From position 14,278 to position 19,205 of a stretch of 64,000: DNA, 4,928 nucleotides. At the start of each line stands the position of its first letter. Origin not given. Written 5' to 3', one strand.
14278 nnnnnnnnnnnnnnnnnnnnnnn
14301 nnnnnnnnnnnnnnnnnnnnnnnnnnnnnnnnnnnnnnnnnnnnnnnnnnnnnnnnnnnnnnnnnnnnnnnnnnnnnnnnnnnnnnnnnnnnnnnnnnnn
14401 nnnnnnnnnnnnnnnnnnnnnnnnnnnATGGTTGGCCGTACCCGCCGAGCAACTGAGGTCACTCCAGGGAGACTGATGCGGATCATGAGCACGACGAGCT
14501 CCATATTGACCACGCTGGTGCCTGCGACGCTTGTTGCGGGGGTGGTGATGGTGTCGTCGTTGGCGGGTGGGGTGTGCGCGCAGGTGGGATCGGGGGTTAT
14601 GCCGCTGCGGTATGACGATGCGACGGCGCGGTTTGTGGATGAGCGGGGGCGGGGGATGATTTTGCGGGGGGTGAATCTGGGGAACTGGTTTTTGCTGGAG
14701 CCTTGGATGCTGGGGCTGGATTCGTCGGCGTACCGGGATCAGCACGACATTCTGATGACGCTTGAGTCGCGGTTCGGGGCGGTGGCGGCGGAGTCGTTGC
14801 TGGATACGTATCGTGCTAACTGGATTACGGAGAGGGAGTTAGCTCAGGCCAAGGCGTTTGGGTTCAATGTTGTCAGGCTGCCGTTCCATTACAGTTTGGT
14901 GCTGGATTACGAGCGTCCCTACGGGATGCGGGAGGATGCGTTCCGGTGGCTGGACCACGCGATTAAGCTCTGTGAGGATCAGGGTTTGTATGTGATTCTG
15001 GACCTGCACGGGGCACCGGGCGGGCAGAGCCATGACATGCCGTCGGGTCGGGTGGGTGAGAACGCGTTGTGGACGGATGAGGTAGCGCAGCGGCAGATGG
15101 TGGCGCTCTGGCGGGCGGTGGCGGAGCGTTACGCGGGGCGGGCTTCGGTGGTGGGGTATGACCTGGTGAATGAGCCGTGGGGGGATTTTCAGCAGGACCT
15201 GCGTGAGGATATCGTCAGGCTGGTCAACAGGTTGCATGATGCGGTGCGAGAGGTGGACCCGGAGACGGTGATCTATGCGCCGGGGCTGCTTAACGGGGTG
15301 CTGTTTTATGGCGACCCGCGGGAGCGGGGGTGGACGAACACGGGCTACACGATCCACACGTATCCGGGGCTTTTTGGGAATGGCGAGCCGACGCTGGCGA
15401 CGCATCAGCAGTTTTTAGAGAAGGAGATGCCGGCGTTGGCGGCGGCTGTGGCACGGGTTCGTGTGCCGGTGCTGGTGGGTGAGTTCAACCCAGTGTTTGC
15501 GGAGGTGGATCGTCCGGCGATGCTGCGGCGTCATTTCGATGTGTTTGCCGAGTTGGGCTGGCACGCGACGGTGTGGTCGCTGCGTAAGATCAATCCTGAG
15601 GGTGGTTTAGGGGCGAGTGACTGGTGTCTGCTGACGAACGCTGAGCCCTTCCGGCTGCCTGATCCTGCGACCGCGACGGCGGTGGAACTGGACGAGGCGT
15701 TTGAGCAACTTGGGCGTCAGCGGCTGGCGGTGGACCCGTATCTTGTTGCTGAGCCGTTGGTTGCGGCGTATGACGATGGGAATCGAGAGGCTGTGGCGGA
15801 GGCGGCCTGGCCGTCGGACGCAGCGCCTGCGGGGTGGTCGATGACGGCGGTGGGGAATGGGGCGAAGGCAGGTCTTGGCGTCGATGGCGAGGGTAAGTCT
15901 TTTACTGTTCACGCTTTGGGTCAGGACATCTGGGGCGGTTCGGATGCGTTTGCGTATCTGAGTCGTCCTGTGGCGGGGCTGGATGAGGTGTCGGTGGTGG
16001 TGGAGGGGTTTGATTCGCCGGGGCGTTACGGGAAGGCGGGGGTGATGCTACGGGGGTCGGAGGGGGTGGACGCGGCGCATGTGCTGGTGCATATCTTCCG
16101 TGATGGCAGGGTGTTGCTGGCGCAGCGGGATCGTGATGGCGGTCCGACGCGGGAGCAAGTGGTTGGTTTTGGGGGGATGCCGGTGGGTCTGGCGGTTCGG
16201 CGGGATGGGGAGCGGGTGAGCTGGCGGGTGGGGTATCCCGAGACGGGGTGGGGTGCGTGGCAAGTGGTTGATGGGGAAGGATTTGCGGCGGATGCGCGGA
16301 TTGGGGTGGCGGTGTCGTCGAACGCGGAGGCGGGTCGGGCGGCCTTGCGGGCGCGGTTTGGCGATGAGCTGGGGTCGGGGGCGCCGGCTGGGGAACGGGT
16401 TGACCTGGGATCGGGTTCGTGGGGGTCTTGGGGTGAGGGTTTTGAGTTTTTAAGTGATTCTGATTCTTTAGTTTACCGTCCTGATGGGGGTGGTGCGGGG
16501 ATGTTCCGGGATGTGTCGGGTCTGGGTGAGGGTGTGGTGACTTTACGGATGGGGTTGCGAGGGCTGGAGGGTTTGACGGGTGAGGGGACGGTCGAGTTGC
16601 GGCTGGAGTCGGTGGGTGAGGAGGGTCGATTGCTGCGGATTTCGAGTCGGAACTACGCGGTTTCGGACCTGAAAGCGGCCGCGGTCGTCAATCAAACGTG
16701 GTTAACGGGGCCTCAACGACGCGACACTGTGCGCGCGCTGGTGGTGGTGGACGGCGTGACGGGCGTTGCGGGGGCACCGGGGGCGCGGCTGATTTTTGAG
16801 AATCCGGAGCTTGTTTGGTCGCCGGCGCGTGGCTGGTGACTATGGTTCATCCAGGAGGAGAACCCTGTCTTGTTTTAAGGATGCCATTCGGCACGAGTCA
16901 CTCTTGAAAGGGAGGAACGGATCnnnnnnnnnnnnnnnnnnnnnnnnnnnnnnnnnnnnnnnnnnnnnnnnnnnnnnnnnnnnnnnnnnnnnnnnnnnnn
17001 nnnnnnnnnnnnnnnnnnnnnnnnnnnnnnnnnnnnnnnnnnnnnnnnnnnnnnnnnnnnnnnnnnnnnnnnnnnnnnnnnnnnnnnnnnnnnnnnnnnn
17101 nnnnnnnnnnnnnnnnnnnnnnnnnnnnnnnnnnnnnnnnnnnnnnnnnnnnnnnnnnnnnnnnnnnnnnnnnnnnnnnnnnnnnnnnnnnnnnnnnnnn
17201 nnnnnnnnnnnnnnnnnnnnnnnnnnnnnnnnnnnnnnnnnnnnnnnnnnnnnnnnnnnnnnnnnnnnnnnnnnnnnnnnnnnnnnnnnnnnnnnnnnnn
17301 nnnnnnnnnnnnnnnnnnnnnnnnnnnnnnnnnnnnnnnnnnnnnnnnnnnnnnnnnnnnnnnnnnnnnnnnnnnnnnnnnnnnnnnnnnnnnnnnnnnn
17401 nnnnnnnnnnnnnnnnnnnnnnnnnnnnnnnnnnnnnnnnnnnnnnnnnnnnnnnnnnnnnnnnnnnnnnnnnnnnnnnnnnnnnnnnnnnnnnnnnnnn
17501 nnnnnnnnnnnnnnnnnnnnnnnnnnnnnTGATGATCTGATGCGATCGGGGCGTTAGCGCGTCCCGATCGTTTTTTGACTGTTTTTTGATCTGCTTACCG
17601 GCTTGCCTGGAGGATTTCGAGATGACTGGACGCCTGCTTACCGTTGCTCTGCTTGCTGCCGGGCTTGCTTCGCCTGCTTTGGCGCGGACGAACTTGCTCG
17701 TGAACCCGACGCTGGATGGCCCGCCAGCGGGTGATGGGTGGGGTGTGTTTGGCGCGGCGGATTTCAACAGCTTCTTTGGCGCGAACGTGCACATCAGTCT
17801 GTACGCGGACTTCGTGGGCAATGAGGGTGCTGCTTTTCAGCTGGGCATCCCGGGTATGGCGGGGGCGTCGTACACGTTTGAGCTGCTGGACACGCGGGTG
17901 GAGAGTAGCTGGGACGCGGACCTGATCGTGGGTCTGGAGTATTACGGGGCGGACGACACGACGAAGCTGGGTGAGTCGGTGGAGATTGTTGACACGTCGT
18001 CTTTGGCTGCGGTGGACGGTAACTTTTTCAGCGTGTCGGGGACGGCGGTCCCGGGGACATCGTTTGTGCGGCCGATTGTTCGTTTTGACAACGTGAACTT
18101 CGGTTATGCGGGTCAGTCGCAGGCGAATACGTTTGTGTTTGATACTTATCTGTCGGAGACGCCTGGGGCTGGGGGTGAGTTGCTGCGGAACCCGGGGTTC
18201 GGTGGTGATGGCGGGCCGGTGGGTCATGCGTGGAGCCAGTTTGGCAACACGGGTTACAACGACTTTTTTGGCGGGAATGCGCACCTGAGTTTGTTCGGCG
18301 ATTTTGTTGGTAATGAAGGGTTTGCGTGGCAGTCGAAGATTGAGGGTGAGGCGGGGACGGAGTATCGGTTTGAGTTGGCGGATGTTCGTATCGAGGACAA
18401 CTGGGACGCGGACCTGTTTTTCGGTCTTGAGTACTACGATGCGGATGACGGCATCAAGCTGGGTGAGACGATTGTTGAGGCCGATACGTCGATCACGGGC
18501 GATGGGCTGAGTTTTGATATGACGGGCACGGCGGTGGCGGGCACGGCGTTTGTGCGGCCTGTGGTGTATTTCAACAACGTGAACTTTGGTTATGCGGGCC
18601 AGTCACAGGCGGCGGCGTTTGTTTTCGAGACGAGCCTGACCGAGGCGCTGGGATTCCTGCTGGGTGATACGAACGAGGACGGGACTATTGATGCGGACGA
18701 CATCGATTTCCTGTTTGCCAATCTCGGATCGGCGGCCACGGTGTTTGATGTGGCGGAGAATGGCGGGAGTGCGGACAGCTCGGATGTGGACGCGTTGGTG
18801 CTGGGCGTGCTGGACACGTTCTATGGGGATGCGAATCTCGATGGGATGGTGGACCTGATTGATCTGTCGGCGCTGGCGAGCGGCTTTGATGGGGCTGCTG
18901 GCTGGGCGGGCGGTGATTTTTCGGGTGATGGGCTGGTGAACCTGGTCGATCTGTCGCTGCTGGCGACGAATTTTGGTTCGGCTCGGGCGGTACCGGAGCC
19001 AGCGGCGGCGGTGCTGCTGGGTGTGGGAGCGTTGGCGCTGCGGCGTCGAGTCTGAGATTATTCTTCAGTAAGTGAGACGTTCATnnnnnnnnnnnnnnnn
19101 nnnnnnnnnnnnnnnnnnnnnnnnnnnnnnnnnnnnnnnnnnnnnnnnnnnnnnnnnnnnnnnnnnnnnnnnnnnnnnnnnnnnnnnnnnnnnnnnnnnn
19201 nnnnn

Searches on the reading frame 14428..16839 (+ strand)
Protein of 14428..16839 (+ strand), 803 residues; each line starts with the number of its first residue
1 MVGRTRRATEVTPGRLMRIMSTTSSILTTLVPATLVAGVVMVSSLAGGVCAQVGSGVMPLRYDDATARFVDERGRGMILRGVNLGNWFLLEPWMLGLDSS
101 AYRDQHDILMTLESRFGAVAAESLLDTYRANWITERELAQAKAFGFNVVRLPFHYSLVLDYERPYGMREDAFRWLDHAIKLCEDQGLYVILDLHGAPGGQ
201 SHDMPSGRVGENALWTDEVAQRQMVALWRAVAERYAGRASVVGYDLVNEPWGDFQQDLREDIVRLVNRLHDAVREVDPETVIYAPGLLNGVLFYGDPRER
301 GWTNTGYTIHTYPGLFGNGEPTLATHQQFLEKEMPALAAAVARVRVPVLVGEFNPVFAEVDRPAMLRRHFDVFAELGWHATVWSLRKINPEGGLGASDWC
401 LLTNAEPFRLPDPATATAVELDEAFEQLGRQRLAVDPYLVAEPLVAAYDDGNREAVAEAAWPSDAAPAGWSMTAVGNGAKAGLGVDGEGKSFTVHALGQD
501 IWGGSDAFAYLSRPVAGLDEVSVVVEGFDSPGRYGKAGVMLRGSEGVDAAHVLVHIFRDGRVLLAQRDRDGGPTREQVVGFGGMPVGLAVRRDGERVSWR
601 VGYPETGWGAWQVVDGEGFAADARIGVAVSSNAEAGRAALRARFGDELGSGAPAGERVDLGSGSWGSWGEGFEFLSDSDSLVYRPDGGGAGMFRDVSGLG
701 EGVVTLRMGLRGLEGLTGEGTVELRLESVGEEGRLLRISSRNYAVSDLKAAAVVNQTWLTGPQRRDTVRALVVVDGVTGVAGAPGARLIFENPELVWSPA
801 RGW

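Call 11: search_protein_families(library=pfam, proteins=[window:14428-16839:+], max_evalue=0.001)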
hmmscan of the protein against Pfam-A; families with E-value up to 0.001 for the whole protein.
window:14428-16839:+ (803 aa): 1 family
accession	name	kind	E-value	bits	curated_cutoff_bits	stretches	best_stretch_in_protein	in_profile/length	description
PF00150.24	Cellulase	-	1.6e-28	100.4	23.5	1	134-385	23-268/272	Cellulase (glycosyl hydrolase family 5)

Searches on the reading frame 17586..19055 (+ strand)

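Call 11: search_protein_families(library=pfam, proteins=[window:17586-19055:+], max_evalue=0.001)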
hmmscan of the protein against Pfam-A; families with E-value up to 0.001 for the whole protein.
window:17586-19055:+ (489 aa): 0 families

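Call 19: search_protein_families(library=pfam, proteins=[window:17586-19055:+], max_evalue=1)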
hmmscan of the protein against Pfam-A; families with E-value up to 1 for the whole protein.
window:17586-19055:+ (489 aa): 2 families
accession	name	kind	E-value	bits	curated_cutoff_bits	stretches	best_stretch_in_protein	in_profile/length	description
PF00404.24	Dockerin_1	-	0.0025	18.4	22.9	1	413-460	1-53/57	Dockerin type I domain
PF07589.16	PEP-CTERM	-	0.021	15.4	20.7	1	468-488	1-24/24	PEP-CTERM motif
